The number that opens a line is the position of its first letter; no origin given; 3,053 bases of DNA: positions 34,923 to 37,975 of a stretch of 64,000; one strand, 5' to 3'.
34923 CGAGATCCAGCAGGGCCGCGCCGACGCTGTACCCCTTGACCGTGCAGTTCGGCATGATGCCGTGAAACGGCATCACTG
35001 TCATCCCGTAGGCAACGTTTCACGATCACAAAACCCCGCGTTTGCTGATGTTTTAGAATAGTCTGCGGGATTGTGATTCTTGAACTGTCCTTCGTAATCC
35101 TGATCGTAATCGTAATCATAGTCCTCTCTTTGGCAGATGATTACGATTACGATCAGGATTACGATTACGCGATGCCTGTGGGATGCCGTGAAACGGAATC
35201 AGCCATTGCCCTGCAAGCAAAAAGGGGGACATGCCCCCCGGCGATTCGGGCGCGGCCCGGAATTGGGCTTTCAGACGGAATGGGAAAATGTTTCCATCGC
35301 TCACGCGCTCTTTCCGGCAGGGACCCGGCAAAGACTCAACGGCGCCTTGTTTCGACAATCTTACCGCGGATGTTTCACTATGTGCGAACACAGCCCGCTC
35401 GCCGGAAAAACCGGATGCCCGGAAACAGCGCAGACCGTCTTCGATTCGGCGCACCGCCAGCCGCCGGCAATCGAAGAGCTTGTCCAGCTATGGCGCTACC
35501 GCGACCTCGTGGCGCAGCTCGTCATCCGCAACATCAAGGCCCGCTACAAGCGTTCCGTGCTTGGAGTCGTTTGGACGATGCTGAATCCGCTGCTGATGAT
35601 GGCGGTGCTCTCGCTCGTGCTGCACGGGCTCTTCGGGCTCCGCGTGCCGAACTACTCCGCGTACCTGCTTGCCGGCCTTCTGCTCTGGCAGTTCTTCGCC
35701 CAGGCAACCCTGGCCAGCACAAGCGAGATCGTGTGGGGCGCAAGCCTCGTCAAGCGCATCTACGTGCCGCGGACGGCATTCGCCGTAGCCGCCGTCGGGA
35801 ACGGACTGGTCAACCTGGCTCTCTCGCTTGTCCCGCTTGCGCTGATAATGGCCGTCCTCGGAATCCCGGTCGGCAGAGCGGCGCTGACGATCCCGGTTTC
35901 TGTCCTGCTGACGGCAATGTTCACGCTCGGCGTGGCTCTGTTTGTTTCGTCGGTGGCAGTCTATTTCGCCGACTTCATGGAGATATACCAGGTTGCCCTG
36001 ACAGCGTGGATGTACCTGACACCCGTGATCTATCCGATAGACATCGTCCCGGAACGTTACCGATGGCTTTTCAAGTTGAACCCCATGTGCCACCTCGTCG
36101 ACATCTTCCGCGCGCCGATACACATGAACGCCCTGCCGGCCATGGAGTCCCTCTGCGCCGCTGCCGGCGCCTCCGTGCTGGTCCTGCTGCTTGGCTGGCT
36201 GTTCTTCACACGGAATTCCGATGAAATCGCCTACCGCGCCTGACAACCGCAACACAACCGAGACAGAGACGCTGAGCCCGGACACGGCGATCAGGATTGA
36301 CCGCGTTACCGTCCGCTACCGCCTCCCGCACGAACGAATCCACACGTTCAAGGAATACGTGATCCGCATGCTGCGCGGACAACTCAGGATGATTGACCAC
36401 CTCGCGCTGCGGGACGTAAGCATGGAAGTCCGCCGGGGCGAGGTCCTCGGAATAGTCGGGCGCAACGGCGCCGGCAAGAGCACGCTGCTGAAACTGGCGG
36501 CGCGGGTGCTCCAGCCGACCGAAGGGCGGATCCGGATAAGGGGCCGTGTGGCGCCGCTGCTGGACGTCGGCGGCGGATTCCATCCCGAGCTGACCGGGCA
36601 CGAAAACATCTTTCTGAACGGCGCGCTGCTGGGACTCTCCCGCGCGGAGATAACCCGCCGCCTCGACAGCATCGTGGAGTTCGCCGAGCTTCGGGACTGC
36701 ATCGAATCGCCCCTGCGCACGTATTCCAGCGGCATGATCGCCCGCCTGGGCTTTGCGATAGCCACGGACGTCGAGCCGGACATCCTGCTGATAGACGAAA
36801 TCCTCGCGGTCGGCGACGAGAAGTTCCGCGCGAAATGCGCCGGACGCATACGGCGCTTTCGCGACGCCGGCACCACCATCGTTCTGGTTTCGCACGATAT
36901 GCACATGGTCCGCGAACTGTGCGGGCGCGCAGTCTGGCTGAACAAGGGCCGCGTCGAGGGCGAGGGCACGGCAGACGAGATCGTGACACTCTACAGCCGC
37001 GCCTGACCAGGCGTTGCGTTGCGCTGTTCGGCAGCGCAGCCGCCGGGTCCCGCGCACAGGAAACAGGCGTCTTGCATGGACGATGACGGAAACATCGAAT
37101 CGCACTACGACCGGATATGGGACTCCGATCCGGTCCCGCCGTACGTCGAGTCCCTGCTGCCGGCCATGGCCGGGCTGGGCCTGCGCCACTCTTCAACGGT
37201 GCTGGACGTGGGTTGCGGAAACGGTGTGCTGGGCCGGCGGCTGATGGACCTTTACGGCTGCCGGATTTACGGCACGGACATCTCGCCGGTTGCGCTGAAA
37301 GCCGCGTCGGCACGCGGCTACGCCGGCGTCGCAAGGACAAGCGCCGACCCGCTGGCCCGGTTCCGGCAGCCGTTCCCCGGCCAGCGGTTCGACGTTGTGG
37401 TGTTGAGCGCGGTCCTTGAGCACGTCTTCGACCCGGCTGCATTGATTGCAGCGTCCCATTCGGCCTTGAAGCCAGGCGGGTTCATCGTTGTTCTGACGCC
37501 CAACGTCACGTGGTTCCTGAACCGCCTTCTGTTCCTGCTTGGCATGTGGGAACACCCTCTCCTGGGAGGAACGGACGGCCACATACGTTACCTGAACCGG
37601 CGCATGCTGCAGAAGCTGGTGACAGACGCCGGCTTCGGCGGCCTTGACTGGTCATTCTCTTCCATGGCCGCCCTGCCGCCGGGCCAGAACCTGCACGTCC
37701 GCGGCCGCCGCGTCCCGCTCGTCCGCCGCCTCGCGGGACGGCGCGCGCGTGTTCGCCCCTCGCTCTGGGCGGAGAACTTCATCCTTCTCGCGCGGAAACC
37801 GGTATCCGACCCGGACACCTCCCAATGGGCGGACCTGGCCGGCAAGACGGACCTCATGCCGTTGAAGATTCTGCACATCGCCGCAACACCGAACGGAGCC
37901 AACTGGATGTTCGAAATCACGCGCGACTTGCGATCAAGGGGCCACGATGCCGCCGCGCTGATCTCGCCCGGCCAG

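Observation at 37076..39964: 963-aa methyltransferase-GT4-pseudo-phosphoglycosyltransferase fusion downstream of a Wzm/Wzt exporter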

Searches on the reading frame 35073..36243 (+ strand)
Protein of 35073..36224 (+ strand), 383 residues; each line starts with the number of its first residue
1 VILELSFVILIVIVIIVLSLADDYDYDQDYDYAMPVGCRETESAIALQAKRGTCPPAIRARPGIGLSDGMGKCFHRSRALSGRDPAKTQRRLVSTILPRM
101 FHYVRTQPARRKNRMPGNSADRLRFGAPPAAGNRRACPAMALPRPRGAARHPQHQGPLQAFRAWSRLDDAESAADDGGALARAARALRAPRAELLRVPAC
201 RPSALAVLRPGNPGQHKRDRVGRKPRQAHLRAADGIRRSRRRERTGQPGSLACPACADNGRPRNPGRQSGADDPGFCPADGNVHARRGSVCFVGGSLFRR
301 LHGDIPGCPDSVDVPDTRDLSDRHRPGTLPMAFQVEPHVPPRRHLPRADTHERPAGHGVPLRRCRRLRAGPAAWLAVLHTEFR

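Call 5: search_protein_families(library=pfam, proteins=[window:35073-36224:+, window:35137-36243:+], max_evalue=0.001)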
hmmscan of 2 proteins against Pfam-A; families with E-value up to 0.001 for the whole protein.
window:35073-36224:+ (383 aa): 0 families

window:35137-36243:+ (368 aa): 2 families
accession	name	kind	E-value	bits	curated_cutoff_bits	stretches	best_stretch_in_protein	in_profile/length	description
PF01061.29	ABC2_membrane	-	6.4e-20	72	26.9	1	126-326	4-208/211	ABC-2 type transporter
PF12698.13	ABC2_membrane_3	-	0.00068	19.3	31.6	1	219-355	207-347/347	ABC-2 family transporter protein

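Call 89: search_protein_families(library=ncbifam, proteins=[window:35137-36243:+], max_evalue=0.01)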
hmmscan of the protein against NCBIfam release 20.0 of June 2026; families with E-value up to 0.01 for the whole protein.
window:35137-36243:+ (368 aa): 6 families
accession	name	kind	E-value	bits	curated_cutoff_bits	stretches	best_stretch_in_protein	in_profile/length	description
NF050109.1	galactan_ABC_perm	equivalog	1.3e-23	83.9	380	1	111-353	10-257/272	galactan export ABC transporter permease subunit Wzm/RfbD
NF050053.1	CapPschTportKpsM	equivalog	1.1e-06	28.8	300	1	123-357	3-247/257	capsule polysaccharide transporter KpsM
TIGR01247.1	drrB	subfamily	6.5e-06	26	223.05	1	133-336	3-215/236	daunorubicin resistance ABC transporter membrane protein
NF011648.0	PRK15066.1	subfamily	1.8e-05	24.5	225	1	143-359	24-251/257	ABC transporter permease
TIGR03062.1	pip_yhgE_Cterm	subfamily_domain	0.0014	18.3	102.2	1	218-360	66-206/208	YhgE/Pip family protein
TIGR01291.1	nodJ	subfamily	0.0032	17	206.65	0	131-339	13-228/253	ABC-2 type transporter, NodJ family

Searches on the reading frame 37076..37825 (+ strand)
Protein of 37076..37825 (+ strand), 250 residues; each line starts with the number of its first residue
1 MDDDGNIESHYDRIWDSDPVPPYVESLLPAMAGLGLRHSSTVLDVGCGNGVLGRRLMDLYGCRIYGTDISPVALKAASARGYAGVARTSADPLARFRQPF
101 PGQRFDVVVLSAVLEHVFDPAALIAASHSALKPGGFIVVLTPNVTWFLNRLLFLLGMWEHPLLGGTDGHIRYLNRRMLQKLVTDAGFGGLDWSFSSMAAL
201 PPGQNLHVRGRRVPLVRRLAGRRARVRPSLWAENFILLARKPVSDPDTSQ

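Call 54: search_solved_structures(query=window:37076-37825:+, max_evalue=0.001, show_alignments=1)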
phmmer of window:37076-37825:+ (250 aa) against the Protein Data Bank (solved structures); distinct sequences matched with E-value up to 0.001: 32.
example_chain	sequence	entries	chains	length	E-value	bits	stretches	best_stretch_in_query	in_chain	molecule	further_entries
3cc8_A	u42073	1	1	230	1.5e-13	54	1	40-187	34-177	Putative methyltransferase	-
8zc8_A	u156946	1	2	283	7.1e-09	38.7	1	15-139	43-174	MitM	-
21zq_A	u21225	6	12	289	7.4e-09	38.6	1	15-139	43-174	MitM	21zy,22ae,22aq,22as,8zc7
4kdr_A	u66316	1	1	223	4.8e-08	36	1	38-143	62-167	3-demethylubiquinone-9 3-methyltransferase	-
5dpm_A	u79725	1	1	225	4.9e-08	35.9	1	38-143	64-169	Ubiquinone biosynthesis O-methyltransferase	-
4kdc_A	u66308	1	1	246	6.5e-08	35.6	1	38-143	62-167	3-demethylubiquinone-9 3-methyltransferase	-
7qcb_A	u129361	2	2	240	1.3e-07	34.5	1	32-141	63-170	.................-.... 27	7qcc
3e8s_A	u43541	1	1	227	5e-07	32.6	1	34-143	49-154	Putative SAM Dependent Methyltransferase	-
3bus_A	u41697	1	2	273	1.6e-06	31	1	31-139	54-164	Methyltransferase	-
2gs9_A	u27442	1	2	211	1.7e-06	30.9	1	14-142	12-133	Hypothetical protein TT1324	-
3bkw_A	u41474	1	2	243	1.7e-06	30.9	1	22-143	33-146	S-adenosylmethionine dependent methyltransferase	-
3ccf_A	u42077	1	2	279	2.5e-06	30.3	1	39-139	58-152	Cyclopropane-fatty-acyl-phospholipid synthase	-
4ine_A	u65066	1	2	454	3.6e-06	29.8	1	37-139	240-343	Protein PMT-2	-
6uv6_A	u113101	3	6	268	4e-06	29.7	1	32-138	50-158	D-glucose O-methyltransferase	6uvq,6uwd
4krh_A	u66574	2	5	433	1.4e-05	27.9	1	39-140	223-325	Phosphoethanolamine N-methyltransferase 2 | Phospholethanolamine N-methyltransferase 2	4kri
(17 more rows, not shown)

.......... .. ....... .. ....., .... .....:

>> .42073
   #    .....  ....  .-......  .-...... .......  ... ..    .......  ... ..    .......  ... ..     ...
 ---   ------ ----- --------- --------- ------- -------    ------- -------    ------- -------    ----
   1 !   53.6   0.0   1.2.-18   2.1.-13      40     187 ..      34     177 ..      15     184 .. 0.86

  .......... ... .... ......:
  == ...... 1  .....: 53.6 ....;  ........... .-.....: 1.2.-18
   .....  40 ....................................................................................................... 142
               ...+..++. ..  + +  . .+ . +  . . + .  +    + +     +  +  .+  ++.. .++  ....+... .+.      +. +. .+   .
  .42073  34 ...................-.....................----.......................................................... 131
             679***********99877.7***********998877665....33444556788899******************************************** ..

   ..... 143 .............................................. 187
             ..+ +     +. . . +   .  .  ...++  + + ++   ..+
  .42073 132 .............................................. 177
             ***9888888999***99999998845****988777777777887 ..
